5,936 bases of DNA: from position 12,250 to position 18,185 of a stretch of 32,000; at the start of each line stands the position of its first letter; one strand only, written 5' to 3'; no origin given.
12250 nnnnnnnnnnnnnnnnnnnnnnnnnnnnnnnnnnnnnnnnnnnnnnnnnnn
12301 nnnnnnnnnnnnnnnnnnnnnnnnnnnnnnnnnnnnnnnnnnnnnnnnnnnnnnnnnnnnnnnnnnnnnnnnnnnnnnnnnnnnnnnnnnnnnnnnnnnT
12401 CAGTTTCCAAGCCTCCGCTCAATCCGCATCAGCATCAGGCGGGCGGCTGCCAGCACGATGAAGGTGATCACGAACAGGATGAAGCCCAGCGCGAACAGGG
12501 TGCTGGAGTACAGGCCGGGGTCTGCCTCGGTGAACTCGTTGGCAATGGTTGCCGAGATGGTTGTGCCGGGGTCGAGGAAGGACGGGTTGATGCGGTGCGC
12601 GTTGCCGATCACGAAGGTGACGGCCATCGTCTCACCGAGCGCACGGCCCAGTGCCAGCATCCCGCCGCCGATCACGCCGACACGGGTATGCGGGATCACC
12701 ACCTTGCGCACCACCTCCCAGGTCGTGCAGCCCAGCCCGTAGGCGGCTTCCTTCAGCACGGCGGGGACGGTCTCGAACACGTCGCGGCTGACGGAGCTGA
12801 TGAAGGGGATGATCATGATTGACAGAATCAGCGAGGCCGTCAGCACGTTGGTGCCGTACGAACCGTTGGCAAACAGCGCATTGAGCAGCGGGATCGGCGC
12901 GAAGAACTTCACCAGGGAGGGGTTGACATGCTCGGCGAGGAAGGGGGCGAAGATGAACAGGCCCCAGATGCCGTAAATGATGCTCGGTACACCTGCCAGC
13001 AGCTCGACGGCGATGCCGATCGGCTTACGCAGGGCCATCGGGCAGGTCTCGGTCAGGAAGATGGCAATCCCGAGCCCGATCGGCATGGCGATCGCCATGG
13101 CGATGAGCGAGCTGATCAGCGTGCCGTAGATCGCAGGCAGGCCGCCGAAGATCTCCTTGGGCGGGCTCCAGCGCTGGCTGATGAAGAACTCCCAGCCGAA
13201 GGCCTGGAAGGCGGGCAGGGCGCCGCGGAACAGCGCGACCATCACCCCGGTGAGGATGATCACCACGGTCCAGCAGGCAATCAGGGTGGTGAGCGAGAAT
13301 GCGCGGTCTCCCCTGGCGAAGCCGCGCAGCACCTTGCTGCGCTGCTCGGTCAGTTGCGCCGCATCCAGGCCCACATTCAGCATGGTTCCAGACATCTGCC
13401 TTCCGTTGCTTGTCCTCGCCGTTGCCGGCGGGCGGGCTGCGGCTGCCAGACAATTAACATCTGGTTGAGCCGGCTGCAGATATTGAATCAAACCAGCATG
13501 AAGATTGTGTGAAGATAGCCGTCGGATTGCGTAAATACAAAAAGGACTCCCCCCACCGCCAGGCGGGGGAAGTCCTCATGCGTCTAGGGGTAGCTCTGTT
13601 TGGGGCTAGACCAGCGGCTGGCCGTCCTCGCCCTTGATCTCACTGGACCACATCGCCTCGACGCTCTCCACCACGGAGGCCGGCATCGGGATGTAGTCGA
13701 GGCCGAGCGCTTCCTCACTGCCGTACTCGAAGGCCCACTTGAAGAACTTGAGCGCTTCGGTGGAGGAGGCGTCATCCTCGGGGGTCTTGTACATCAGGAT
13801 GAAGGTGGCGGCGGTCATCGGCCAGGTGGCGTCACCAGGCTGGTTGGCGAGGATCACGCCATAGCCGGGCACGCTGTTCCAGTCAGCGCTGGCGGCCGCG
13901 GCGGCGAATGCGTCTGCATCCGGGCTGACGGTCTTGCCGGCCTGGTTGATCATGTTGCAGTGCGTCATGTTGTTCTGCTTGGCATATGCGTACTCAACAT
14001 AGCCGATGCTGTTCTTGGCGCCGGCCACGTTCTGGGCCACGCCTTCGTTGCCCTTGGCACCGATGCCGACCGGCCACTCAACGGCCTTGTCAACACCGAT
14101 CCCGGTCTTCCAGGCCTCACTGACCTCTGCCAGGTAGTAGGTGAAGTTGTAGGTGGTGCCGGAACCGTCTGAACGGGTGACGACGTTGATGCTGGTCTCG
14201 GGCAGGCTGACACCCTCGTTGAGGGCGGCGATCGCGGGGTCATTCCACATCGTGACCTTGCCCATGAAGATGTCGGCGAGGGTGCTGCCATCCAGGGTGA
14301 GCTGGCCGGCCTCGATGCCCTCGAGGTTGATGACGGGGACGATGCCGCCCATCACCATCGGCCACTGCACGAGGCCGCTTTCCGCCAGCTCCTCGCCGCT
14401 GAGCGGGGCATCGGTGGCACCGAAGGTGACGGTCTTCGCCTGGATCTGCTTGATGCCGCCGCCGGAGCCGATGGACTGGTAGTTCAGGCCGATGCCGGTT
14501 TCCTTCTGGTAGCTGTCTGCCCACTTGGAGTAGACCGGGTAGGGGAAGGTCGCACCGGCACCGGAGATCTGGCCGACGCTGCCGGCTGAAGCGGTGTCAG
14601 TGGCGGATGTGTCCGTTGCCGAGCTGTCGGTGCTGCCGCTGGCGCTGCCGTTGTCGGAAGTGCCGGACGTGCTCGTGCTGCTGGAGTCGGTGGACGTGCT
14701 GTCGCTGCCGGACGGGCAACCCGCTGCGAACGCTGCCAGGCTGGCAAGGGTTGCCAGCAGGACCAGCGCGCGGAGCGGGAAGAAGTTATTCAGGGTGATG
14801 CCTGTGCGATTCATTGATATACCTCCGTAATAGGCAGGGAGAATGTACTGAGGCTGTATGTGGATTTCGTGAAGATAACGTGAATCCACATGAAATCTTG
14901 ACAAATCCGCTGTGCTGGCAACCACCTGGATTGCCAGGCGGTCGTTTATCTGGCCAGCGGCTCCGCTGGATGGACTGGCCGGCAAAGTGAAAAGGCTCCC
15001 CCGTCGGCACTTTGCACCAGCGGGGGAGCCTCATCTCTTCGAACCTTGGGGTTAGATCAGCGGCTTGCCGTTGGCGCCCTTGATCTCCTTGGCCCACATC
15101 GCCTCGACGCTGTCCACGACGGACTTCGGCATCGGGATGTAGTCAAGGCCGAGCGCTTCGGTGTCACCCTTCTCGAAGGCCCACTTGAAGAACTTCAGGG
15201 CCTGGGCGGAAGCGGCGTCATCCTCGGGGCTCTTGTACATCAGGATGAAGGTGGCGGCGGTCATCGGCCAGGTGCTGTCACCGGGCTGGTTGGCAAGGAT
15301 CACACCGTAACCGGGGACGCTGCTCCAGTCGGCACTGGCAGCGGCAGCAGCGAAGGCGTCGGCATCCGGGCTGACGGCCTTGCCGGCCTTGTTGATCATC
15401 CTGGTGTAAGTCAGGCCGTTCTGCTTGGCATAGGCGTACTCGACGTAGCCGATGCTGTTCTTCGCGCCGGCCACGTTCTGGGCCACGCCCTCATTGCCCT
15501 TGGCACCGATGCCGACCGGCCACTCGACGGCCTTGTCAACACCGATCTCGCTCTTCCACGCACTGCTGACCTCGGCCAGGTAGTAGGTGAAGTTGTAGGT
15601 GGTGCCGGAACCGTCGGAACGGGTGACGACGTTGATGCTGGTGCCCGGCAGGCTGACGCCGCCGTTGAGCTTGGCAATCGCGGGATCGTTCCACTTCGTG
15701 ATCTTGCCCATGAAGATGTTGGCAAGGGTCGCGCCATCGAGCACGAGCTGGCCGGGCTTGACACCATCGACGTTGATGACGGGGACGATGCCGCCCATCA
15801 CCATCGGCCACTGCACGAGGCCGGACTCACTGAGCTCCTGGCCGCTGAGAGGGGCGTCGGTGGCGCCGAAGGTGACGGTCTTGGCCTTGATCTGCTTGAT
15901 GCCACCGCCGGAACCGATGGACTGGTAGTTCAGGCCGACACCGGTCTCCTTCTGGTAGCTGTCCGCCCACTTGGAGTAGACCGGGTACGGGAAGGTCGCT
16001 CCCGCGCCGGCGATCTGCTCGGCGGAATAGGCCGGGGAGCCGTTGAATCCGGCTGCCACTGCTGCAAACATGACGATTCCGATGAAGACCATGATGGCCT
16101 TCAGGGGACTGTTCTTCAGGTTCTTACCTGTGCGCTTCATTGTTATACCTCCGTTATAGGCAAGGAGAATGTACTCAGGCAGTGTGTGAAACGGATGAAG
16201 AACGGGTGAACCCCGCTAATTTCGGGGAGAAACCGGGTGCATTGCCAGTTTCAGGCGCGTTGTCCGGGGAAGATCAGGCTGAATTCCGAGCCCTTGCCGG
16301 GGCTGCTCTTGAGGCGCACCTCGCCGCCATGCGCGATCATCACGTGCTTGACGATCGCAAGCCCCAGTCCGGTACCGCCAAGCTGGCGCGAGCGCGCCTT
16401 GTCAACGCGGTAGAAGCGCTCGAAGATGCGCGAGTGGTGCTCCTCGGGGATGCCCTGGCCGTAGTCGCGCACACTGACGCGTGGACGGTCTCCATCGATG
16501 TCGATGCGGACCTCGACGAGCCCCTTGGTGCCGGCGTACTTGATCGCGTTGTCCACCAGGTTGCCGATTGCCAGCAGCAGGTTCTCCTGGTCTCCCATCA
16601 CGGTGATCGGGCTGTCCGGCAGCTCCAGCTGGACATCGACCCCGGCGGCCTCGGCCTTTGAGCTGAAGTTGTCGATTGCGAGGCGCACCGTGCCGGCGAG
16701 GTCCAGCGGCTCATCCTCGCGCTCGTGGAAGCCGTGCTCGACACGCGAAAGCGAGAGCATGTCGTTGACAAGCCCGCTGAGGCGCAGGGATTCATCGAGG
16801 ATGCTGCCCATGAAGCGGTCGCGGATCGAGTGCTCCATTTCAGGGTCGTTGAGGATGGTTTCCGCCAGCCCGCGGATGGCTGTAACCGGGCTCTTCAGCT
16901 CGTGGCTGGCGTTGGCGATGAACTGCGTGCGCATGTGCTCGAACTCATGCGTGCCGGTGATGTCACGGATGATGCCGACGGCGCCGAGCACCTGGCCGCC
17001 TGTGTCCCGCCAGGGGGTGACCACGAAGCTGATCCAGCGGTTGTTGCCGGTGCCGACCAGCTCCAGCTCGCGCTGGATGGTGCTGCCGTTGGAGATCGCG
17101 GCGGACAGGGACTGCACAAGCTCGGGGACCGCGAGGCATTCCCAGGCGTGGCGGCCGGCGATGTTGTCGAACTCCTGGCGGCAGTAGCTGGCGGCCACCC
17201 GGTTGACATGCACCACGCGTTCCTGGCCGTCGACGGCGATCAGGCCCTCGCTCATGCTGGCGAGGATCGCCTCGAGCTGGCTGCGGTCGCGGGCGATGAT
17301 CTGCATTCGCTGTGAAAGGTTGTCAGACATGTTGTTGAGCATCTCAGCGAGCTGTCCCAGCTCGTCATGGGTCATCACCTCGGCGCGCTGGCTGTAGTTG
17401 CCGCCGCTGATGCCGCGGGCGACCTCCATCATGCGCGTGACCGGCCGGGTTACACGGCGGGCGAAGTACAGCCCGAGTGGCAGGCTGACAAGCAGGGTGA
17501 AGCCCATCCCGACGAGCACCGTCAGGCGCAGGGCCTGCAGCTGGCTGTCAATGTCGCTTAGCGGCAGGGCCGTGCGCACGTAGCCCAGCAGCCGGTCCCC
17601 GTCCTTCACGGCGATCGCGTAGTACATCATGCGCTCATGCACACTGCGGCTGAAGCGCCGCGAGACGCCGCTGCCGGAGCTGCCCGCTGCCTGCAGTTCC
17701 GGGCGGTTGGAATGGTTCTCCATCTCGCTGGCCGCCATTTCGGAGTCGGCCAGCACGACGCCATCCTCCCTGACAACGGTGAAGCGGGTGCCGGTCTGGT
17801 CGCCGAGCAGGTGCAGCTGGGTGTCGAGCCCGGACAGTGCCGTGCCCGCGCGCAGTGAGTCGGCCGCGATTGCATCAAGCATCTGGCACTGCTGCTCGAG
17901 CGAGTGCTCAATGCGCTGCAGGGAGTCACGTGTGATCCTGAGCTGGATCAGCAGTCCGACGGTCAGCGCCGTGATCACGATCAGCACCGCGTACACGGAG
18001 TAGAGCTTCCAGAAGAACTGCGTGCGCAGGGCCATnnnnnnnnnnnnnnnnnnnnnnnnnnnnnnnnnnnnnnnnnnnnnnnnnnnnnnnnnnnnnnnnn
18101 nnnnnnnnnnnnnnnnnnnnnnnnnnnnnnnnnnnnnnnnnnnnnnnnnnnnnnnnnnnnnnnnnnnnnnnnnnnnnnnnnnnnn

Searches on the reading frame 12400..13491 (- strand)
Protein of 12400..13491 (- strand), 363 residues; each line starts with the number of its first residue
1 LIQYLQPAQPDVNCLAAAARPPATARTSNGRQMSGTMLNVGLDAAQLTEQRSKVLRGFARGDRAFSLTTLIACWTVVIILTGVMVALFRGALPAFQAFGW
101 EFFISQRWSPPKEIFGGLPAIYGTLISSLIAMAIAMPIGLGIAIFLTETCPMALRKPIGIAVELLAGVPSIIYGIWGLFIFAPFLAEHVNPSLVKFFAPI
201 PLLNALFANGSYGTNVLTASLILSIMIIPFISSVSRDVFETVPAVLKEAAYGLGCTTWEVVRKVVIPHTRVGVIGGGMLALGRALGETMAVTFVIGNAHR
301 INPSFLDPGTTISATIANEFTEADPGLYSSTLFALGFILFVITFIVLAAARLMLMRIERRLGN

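Call 78: search_protein_families(library=pfam, proteins=[window:12400-13491:-], max_evalue=0.0001)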
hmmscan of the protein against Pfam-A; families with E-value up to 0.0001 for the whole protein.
window:12400-13491:- (363 aa): 1 family
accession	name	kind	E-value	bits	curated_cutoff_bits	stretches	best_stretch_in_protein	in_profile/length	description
PF00528.27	BPD_transp_1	-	1.1e-12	48.5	26.4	1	153-355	15-180/184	Binding-protein-dependent transport system inner membrane component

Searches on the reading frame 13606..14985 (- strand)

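Call 78: search_protein_families(library=pfam, proteins=[window:13606-14985:-], max_evalue=0.0001)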
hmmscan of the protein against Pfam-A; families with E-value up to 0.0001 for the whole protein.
window:13606-14985:- (459 aa): 2 families
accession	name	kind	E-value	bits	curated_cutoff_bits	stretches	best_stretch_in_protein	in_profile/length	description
PF12849.12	PBP_like_2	-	8.8e-40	137.6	27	1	131-419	3-264/267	PBP superfamily domain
PF12727.12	PBP_like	-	8.8e-05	22.2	27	0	159-337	4-157/193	PBP superfamily domain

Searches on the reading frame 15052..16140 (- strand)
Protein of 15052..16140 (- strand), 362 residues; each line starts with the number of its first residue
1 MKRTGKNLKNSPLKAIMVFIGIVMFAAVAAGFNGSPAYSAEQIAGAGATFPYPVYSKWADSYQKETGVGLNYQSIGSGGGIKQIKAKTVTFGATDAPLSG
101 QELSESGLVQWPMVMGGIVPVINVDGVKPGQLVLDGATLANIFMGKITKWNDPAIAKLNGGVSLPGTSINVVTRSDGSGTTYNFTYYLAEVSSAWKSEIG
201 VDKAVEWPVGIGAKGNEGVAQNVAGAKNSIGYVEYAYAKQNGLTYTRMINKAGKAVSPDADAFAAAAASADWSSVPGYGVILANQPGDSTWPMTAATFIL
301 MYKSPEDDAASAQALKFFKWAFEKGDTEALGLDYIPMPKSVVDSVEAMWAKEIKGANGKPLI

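Call 78: search_protein_families(library=pfam, proteins=[window:15052-16140:-], max_evalue=0.0001)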
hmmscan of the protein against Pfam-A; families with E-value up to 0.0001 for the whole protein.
window:15052-16140:- (362 aa): 2 families
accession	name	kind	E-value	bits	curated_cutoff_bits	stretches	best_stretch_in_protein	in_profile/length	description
PF12849.12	PBP_like_2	-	8.7e-40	137.6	27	1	40-322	9-264/267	PBP superfamily domain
PF12727.12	PBP_like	-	4.5e-07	29.6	27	1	62-250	4-168/193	PBP superfamily domain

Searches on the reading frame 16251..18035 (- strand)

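Call 78: search_protein_families(library=pfam, proteins=[window:16251-18035:-], max_evalue=0.0001)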
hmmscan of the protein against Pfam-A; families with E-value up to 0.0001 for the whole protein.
window:16251-18035:- (594 aa): 8 families
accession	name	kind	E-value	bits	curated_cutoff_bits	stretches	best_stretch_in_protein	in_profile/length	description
PF02518.31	HATPase_c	-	9.1e-31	107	26.4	1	481-590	1-108/111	Histidine kinase-, DNA gyrase B-, and HSP90-like ATPase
PF08448.16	PAS_4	-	2.2e-16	60.5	23.1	1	259-363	2-109/110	PAS fold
PF00512.31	HisKA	-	4.6e-15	55.9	26.9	1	368-435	1-66/66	His Kinase A (phospho-acceptor) domain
PF00672.30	HAMP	-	1.3e-12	48.3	25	1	191-242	2-53/53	HAMP domain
PF13426.13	PAS_9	-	1.5e-09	38.5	27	1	265-360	4-102/103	PAS domain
PF00989.32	PAS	-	1.4e-08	35.2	22.6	1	253-359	2-113/113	PAS fold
PF13581.12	HATPase_c_2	-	1.3e-06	28.9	27.4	1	484-566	30-109/127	Histidine kinase-like ATPase domain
PF16736.11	sCache_like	-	1.7e-06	28.8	27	1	74-157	36-116/117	Single Cache-like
